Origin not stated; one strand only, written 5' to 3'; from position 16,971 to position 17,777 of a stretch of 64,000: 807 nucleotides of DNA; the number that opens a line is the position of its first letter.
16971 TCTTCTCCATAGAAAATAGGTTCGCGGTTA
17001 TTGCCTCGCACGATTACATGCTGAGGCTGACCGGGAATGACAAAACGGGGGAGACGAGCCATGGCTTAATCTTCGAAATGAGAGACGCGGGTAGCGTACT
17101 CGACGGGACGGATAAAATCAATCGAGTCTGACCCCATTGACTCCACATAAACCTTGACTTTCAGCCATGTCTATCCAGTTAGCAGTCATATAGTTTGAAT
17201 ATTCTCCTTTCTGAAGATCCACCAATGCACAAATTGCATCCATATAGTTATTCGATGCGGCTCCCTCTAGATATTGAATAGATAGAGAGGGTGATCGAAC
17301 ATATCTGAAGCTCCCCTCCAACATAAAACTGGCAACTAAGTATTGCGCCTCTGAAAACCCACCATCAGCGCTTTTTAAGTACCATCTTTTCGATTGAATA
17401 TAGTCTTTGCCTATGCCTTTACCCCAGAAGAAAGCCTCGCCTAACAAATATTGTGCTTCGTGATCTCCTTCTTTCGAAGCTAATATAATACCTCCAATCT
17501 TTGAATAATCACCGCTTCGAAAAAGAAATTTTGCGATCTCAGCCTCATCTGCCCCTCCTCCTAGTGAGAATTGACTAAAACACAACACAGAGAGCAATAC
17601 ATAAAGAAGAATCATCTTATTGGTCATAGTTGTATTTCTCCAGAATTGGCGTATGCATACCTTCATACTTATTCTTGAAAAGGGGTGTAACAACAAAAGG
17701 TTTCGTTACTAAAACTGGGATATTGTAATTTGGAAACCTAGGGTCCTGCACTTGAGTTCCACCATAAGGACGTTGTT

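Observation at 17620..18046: Unassigned Cys-rich ~140-aa C-terminal toxin domain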

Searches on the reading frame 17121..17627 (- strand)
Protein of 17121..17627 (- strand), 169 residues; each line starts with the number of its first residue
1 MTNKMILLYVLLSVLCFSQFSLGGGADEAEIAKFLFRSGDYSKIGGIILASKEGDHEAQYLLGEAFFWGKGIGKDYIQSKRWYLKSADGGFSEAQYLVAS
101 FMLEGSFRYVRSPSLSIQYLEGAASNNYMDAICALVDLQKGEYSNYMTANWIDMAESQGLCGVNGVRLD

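Call 5: search_protein_families(library=pfam, proteins=[window:17121-17627:-], max_evalue=0.1)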
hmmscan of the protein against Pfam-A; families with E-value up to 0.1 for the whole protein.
window:17121-17627:- (169 aa): 1 family
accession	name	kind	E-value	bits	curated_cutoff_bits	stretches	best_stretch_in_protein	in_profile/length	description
PF08238.18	Sel1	-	2.9e-12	47.1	30.7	1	57-90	2-35/36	Sel1 repeat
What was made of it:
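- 17118..17627 (-): Candidate immunity gene: a 169-aa Sel1-repeat protein with an N-terminal signal peptide (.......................). Its ATG overlaps the RHS stop codon by 11 nt. It is MBV1915816.1. Pfam Sel1 2.9e-12 (call 5).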

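Call 9: search_protein_families(library=ncbifam, proteins=[window:17121-17627:-], max_evalue=1)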
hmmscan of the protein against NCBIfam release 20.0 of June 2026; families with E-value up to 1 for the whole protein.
window:17121-17627:- (169 aa): 2 families
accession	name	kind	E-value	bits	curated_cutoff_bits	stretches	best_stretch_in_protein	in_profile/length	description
NF033786.1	phenyl_MerG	equivalog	0.0013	18.7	350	1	51-98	60-107/217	phenylmercury resistance protein MerG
NF038194.1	AlgK_TPR_lipo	equivalog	0.12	11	700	1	39-138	280-378/448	alginate biosynthesis TPR repeat lipoprotein AlgK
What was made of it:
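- On HNH / metallopeptidase (HExxH) / secreted PLA2 / deaminase toxins: No Pfam or NCBIfam family hit (calls 5, 9).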

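Call 48: search_solved_structures(query=window:17121-17627:-, max_evalue=0.001)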
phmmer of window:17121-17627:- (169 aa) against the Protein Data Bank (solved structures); distinct sequences matched with E-value up to 0.001: 11.
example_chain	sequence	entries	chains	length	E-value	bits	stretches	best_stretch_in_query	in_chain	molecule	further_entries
6ok3_A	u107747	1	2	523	4.2e-32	114.8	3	50-124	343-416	Sel1 repeat protein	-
4bwr_A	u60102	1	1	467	2.8e-28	102.4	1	48-118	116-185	PROTEIN CORRESPONDING TO LOCUS C5321 FROM CFT073 E.COLI STRAIN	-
8sxq_A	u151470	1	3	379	2.7e-21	79.6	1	31-96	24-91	SEL-1 repeat protein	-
6deh_A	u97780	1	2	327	1.3e-15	61.2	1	54-141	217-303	TPR repeat protein, protein-protein interaction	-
6ur7_A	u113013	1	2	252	7.1e-14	55.5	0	35-97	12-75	Sel1 repeat family protein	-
6onw_A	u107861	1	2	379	1.2e-13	54.8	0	52-125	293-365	Sel1 repeat protein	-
6ork_A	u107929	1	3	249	4e-12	49.8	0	47-105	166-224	Sel1 repeat protein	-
6orc_A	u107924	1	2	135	2.5e-08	37.5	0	57-94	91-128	Sel1 repeat protein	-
9fqr_Il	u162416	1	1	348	3.4e-06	30.6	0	57-100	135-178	LRP2-binding protein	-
5b26_A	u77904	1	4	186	1.8e-05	28.2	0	51-125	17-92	Protein sel-1 homolog 1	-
8d9x_A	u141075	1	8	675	0.00073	23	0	37-105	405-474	Maltodextrin-binding protein,DAP3-binding cell death enhancer 1 short form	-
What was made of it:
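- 17118..17627 (-): PDB Sel1-repeat hits (call 48).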

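Call 68: find_related_loci(query=A5, collection=metagenome_contigs, flank=3000)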
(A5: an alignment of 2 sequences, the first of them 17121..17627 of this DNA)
Query A5 (169 aa) in metagenome_contigs; peptide patterns used: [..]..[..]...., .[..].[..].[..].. (x = any residue, [..] = any of these).
435 stretches matched a pattern; 31 encode a relative of the query (tblastn E <= 1e-3); 31 distinct loci.
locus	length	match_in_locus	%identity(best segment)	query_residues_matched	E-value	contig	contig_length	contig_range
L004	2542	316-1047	33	13-161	3e-11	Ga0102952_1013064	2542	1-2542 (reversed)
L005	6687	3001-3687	28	47-135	1e-10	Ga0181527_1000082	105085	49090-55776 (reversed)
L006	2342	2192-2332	49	50-96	4e-10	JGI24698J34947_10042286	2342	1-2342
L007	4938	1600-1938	29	50-160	1e-9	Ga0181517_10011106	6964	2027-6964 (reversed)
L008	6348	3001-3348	33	50-131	1e-9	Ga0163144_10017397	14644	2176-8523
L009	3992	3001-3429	34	20-105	2e-9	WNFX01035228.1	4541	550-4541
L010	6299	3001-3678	46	18-100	2e-9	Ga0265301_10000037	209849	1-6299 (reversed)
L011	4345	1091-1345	29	16-99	3e-9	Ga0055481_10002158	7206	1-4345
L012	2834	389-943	46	50-105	3e-9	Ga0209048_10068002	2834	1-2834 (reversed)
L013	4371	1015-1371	31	49-142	2e-9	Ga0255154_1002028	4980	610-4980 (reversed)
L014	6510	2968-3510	25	23-159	1e-8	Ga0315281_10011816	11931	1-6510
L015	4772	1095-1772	47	49-128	3e-8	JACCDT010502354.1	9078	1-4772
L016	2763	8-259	31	14-131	6e-8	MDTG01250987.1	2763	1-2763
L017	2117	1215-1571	39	20-106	5e-8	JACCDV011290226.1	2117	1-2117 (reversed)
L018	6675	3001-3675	31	50-132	2e-7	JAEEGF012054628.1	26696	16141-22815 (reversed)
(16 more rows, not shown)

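Call 73: search_protein_families(library=padloc, proteins=[window:17121-17627:-], max_evalue=0.1)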
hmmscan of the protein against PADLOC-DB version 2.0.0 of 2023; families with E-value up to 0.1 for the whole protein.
window:17121-17627:- (169 aa): 1 family
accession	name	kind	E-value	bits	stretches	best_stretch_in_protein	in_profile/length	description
PDLC00284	PtuA1|PtuA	-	0.041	10.7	1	42-112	7-75/545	AAA ATPase domain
